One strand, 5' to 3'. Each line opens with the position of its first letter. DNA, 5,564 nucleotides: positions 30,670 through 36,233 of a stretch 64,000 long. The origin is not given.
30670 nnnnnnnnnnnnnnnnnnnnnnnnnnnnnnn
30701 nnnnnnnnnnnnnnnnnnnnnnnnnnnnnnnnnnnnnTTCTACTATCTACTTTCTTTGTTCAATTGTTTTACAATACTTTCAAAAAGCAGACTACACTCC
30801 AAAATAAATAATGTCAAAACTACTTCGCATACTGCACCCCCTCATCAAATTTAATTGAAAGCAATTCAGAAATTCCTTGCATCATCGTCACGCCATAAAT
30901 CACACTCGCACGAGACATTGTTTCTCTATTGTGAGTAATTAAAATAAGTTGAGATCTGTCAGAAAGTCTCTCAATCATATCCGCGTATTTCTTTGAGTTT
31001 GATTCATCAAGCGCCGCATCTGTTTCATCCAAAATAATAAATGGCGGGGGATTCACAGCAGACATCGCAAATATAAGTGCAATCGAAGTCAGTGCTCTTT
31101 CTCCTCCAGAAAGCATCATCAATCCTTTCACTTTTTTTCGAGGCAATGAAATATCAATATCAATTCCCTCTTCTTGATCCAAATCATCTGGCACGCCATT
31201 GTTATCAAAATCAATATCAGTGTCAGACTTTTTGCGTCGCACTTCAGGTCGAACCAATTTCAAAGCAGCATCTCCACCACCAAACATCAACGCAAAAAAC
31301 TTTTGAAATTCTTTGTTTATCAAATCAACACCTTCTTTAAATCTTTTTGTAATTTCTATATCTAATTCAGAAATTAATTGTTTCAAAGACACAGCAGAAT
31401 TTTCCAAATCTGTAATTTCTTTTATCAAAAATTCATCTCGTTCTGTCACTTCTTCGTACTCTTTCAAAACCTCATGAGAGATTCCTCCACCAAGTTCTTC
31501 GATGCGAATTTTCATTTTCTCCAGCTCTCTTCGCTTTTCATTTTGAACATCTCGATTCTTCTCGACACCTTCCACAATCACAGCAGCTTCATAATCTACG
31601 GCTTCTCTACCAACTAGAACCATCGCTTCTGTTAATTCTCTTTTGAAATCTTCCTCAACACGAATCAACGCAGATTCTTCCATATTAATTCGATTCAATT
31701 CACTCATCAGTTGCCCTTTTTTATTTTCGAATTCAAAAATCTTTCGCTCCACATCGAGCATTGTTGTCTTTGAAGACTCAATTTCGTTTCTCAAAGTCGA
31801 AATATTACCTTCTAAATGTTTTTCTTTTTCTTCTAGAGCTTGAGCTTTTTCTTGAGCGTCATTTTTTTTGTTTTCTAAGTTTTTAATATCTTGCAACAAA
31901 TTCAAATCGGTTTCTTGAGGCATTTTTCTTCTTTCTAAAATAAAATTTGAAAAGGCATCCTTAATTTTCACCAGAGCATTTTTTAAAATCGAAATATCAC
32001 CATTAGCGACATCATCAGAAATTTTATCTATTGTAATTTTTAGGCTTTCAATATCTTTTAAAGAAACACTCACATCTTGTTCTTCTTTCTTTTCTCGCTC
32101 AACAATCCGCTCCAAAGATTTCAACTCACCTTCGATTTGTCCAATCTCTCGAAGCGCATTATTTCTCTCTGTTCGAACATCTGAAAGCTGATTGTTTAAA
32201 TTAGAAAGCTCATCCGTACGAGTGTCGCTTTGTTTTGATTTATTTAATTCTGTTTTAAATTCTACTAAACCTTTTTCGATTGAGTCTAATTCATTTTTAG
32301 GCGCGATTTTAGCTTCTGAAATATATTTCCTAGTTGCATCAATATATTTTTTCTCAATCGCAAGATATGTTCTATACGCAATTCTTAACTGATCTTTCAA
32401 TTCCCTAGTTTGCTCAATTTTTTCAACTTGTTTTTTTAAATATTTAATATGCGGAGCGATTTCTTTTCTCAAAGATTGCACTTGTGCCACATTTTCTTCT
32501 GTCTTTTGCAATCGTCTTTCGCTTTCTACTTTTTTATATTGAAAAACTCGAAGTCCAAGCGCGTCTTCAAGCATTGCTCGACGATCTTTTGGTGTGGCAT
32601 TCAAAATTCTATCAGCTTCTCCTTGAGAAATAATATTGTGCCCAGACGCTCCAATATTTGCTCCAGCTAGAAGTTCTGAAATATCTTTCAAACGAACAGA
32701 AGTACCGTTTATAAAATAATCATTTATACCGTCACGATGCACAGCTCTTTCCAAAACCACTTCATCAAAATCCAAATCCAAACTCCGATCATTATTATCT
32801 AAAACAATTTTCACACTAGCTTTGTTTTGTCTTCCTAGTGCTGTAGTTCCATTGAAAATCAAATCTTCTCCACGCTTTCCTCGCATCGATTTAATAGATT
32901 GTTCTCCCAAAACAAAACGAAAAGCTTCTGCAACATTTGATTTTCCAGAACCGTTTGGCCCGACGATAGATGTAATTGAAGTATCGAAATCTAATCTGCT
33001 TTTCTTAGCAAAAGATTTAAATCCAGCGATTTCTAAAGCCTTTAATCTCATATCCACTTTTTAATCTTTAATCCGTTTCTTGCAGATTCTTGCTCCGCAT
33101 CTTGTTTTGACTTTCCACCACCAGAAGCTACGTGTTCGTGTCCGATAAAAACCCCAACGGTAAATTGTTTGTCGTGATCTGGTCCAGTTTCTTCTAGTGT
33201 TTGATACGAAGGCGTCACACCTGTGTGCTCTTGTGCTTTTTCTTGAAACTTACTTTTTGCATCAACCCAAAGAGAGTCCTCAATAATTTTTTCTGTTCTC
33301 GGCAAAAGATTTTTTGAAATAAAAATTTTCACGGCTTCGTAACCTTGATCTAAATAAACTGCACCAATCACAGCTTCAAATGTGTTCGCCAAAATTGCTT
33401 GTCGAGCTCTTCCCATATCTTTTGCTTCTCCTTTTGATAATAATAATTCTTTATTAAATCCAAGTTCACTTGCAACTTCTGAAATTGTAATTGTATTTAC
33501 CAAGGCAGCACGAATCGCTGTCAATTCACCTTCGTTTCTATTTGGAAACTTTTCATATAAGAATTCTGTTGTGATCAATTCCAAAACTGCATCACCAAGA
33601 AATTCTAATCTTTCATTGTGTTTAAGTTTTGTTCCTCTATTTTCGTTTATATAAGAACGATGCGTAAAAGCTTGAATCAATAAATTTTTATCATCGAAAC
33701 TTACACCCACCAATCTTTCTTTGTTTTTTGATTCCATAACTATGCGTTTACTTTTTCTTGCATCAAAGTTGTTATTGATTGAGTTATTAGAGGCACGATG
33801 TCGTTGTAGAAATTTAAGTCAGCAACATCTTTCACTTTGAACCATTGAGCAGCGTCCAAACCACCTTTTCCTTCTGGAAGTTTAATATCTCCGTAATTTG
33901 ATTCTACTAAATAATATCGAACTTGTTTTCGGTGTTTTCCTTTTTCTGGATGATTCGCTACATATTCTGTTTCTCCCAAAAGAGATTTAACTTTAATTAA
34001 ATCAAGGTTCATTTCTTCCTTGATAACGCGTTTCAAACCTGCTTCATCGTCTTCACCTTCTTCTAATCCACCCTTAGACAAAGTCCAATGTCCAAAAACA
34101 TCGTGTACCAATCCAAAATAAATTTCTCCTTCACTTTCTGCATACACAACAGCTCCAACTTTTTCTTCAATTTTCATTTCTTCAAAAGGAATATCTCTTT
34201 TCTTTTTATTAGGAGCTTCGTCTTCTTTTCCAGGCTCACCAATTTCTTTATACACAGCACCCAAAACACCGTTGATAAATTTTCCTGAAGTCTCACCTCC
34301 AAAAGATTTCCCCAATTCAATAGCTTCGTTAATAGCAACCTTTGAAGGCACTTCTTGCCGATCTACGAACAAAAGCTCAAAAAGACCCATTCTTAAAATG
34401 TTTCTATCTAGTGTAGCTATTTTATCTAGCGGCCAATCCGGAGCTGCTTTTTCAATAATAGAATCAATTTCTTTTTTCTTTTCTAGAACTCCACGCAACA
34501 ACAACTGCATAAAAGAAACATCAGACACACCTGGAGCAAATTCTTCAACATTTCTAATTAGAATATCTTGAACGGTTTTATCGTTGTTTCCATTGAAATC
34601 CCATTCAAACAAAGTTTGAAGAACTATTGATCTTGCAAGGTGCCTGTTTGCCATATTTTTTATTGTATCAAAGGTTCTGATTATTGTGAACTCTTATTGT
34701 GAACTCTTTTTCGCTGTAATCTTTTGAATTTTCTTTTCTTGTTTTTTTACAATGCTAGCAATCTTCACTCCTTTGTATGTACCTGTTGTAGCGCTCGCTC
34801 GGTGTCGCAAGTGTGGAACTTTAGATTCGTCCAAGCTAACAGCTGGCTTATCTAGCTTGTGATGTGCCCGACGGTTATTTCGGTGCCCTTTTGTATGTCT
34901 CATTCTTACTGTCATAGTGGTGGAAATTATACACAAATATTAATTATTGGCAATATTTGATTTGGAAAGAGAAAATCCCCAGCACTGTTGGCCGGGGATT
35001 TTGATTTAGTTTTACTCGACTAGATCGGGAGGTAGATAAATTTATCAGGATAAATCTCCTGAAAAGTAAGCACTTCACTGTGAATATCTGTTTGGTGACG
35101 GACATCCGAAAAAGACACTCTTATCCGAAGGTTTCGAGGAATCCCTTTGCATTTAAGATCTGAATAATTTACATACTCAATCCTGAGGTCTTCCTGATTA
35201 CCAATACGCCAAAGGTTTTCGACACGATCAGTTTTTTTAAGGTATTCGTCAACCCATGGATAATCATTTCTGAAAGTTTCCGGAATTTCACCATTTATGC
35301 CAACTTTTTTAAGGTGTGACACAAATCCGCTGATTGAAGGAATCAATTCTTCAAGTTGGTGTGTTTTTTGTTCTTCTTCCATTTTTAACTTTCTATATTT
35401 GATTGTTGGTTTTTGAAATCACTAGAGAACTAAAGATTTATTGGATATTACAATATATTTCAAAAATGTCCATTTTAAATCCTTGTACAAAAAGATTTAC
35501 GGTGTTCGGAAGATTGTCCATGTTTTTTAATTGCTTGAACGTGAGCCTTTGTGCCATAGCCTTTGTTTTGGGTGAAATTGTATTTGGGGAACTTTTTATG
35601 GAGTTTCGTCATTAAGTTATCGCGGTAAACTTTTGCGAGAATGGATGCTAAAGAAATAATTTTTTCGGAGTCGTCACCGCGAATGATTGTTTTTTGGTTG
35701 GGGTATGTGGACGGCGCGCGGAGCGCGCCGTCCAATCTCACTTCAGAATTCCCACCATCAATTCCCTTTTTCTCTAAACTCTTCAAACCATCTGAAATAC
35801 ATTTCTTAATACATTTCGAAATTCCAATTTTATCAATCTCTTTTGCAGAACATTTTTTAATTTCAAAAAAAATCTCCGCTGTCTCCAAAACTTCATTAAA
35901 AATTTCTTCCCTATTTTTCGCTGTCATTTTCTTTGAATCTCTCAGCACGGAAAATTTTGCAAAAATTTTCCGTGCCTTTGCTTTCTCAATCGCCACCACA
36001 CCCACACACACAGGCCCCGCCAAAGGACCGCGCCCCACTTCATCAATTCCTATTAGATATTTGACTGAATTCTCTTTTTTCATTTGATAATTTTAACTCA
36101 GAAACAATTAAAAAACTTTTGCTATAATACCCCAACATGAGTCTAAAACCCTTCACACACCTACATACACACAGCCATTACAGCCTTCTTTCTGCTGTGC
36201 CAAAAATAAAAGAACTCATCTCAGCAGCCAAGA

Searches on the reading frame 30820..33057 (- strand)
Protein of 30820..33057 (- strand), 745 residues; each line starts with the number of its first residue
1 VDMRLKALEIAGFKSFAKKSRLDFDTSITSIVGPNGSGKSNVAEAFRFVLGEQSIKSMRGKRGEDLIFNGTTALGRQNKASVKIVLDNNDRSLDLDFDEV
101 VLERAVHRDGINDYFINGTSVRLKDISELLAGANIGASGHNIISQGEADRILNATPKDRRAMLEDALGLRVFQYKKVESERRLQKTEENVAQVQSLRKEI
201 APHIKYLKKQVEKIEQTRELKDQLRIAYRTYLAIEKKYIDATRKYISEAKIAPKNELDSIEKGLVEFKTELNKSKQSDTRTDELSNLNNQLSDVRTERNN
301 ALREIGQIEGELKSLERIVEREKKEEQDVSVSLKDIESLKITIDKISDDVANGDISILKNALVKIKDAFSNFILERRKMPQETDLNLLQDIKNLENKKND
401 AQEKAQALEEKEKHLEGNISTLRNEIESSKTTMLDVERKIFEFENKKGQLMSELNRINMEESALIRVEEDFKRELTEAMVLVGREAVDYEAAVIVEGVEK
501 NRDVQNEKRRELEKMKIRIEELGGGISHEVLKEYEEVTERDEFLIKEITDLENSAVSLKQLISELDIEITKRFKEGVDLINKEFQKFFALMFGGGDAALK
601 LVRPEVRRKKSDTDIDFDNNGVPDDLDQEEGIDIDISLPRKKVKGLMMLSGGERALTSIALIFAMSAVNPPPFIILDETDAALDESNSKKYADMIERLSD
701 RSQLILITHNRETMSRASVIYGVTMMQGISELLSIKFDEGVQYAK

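Call 7: search_protein_families(library=pfam, proteins=[window:30820-33057:-], max_evalue=0.1)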
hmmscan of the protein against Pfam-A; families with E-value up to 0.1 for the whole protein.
window:30820-33057:- (745 aa): 13 families
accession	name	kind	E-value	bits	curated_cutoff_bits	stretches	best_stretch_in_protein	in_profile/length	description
PF02463.25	SMC_N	-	1.4e-65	221.3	40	1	5-729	2-218/220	RecF/RecN/SMC N terminal domain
PF13175.12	AAA_15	-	7.5e-13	49.3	32.1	1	3-325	1-285/374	AAA ATPase domain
PF13476.12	AAA_23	-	1.7e-11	45.6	27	1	8-222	2-154/201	AAA domain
PF13304.12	AAA_21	-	4.7e-09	37.2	27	1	28-56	1-36/304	AAA domain, putative AbiEii toxin, Type IV TA system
PF17078.10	SHE3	-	1.5e-05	25.3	30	1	387-581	15-204/228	SWI5-dependent HO expression protein 3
PF13555.12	AAA_29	-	0.00015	21.9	27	1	5-50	1-46/61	P-loop containing region of AAA domain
PF20353.3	DUF6648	-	0.0021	18.4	27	1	208-269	3-64/182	Family of unknown function (DUF6648)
PF13514.12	AAA_27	-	0.0054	16.8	22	1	3-47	1-47/206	AAA domain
PF00005.33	ABC_tran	-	0.0081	17.2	25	0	27-46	12-31/137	ABC transporter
PF04310.18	MukB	-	0.032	14.4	23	0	12-50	13-50/226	MukB N-terminal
PF13401.12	AAA_22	-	0.041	14.6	27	0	26-47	5-26/130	AAA domain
PF00270.35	DEAD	-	0.043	14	26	0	672-707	119-156/167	DEAD/DEAH box helicase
PF13558.12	SbcC_Walker_B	-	0.089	13.5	27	0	647-696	31-89/90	SbcC/RAD50-like, Walker B motif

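Call 107: find_related_loci(query=window:30820-33057:-, collection=metagenome_contigs, flank=10000)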
Query window:30820-33057:- (745 aa) in metagenome_contigs; peptide patterns used: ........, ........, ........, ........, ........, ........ (x = any residue, [..] = any of these).
599 stretches matched a pattern (row limit reached: there are more); 236 encode a relative of the query (tblastn E <= 1e-3); the best 80 are kept; 80 distinct loci.
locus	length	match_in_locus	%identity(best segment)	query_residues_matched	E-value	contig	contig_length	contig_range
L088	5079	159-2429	57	3-745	0e+0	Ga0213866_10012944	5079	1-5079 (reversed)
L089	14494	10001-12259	57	2-745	0e+0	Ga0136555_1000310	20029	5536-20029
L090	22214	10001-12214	56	3-745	0e+0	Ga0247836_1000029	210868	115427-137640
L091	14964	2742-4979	55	1-745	0e+0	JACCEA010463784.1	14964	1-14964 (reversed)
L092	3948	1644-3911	54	2-745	0e+0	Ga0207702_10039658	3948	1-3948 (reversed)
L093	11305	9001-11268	54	2-745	0e+0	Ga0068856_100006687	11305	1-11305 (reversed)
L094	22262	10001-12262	52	3-745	0e+0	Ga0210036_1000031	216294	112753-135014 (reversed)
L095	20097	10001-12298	52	3-745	0e+0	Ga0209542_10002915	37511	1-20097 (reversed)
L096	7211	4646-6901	53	5-745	0e+0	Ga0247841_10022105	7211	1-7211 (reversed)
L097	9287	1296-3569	52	3-745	0e+0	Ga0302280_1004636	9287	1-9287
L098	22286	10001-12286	52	3-745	0e+0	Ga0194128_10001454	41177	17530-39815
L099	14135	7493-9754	51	1-745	0e+0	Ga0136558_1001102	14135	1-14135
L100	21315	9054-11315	53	3-745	0e+0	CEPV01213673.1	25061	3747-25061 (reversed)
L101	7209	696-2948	52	3-745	0e+0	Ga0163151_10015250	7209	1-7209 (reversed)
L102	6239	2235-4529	52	5-745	0e+0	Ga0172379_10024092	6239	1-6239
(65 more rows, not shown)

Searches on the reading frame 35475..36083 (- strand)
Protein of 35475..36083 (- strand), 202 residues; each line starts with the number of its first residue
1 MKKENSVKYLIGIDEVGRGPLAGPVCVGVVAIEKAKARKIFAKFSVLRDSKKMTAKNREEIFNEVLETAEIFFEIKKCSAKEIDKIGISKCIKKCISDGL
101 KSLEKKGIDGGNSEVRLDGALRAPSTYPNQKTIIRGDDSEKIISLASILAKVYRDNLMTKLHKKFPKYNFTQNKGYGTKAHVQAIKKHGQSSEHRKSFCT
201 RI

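Call 89: search_protein_families(library=pfam, proteins=[window:35475-36083:-], max_evalue=0.001)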
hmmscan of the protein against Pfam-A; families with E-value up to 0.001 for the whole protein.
window:35475-36083:- (202 aa): 1 family
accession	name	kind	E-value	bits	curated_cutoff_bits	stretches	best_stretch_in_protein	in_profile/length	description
PF01351.25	RNase_HII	-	1.5e-35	123.3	25.8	1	11-200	1-198/199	Ribonuclease HII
